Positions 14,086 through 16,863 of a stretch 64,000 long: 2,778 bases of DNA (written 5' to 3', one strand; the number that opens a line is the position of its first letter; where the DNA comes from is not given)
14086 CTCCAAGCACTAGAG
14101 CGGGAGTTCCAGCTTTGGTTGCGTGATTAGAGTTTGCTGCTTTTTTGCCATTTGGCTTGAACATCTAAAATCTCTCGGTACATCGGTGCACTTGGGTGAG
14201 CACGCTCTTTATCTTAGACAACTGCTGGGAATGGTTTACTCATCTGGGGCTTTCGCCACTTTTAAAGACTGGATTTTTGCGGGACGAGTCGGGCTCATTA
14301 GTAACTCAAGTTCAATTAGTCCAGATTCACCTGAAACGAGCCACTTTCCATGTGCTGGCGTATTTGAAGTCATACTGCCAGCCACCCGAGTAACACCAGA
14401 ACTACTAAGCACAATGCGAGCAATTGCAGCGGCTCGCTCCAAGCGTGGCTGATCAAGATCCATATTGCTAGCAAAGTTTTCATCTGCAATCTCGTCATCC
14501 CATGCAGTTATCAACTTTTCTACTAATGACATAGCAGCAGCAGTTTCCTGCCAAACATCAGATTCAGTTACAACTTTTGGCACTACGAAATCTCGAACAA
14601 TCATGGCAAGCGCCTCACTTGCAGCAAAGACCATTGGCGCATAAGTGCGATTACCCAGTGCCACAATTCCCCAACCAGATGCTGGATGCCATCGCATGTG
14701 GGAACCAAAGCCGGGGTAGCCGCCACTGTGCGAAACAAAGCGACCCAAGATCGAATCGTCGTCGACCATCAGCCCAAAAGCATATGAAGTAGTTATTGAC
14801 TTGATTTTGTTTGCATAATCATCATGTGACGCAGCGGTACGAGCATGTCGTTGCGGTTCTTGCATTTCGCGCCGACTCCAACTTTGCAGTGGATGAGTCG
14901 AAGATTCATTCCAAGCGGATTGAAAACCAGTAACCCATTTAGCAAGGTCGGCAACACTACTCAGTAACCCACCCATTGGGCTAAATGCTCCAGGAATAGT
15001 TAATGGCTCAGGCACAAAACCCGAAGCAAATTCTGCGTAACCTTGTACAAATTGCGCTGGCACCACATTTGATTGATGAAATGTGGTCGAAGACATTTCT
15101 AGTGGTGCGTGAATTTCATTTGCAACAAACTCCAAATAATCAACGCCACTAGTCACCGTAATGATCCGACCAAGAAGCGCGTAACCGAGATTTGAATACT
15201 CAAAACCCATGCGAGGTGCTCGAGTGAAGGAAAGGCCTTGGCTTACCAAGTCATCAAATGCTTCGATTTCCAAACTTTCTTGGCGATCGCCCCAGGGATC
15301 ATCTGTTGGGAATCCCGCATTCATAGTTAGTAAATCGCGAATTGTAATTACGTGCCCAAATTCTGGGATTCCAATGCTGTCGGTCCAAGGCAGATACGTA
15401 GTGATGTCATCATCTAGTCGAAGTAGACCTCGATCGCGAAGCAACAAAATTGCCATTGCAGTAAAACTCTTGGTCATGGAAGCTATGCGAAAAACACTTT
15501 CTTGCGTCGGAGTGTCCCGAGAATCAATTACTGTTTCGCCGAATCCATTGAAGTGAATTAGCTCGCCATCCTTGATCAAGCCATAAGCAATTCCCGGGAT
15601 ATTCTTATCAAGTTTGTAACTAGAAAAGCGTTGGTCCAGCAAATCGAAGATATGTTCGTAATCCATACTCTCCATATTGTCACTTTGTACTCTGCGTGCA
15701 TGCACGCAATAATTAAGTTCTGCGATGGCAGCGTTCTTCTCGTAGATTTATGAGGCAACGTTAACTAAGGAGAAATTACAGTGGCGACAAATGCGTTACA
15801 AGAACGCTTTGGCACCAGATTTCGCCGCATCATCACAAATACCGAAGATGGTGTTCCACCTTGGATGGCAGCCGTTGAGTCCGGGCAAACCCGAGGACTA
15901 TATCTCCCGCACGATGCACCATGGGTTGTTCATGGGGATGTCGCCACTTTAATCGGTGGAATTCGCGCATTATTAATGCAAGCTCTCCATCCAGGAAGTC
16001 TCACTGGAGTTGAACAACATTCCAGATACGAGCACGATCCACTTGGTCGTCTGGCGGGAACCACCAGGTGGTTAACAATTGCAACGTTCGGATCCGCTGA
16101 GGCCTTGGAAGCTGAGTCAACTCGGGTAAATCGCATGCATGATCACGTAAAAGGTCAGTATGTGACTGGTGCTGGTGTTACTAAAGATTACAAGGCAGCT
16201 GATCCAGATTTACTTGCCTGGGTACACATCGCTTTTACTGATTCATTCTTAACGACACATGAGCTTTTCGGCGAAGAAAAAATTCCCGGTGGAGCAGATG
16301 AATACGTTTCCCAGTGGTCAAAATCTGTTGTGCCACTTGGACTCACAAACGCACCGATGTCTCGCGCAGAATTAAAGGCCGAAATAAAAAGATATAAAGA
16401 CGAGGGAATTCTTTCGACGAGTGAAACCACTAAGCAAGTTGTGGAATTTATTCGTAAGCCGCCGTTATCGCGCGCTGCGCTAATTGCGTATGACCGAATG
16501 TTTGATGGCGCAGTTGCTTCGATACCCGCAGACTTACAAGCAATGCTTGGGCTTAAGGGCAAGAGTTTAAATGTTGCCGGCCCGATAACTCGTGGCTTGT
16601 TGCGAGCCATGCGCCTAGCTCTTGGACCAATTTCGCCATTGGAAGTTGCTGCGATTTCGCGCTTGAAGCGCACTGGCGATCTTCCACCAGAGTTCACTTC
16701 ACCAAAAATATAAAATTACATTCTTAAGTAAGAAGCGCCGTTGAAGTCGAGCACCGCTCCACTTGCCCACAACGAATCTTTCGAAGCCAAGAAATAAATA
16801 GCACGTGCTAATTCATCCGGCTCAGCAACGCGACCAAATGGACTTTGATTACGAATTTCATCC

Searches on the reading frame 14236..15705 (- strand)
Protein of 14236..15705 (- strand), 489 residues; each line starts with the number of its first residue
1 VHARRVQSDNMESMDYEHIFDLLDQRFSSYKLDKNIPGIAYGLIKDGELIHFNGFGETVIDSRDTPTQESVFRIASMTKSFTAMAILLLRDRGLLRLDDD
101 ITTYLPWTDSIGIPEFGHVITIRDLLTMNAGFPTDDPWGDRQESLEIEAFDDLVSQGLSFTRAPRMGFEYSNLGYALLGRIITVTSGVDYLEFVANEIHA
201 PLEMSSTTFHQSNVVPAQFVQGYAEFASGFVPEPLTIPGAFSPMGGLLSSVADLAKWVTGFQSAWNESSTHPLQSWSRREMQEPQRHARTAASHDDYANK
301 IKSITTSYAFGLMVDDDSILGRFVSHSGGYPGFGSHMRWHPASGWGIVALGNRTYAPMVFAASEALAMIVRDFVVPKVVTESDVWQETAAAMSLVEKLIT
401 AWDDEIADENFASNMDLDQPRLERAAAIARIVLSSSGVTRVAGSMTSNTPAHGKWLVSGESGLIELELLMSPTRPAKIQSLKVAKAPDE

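Call 49: search_protein_families(library=pfam, proteins=[window:14236-15705:-], max_evalue=0.00001)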
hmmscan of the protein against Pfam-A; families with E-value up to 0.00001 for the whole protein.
window:14236-15705:- (489 aa): 1 family
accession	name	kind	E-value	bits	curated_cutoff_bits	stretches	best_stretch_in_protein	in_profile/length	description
PF00144.29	Beta-lactamase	-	6.8e-57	193.5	27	1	24-358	2-315/329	Beta-lactamase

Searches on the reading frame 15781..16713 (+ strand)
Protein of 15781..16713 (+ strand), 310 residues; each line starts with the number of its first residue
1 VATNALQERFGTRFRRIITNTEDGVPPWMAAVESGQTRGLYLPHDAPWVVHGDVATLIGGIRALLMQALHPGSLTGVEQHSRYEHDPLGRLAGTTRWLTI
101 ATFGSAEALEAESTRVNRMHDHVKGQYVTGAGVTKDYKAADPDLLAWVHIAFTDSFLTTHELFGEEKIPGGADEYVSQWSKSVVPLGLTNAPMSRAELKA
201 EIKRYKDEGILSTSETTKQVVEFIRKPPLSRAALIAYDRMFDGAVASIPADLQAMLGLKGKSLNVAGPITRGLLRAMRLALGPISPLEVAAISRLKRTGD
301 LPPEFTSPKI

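Call 49: search_protein_families(library=pfam, proteins=[window:15781-16713:+], max_evalue=0.00001)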
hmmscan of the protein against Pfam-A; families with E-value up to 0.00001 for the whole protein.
window:15781-16713:+ (310 aa): 1 family
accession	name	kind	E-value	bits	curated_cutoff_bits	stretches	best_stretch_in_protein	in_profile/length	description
PF09995.15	MPAB_Lcp_cat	-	7.6e-44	150.9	23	1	48-278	1-230/231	ER-bound oxygenase mpaB/B'/Rubber oxygenase, catalytic domain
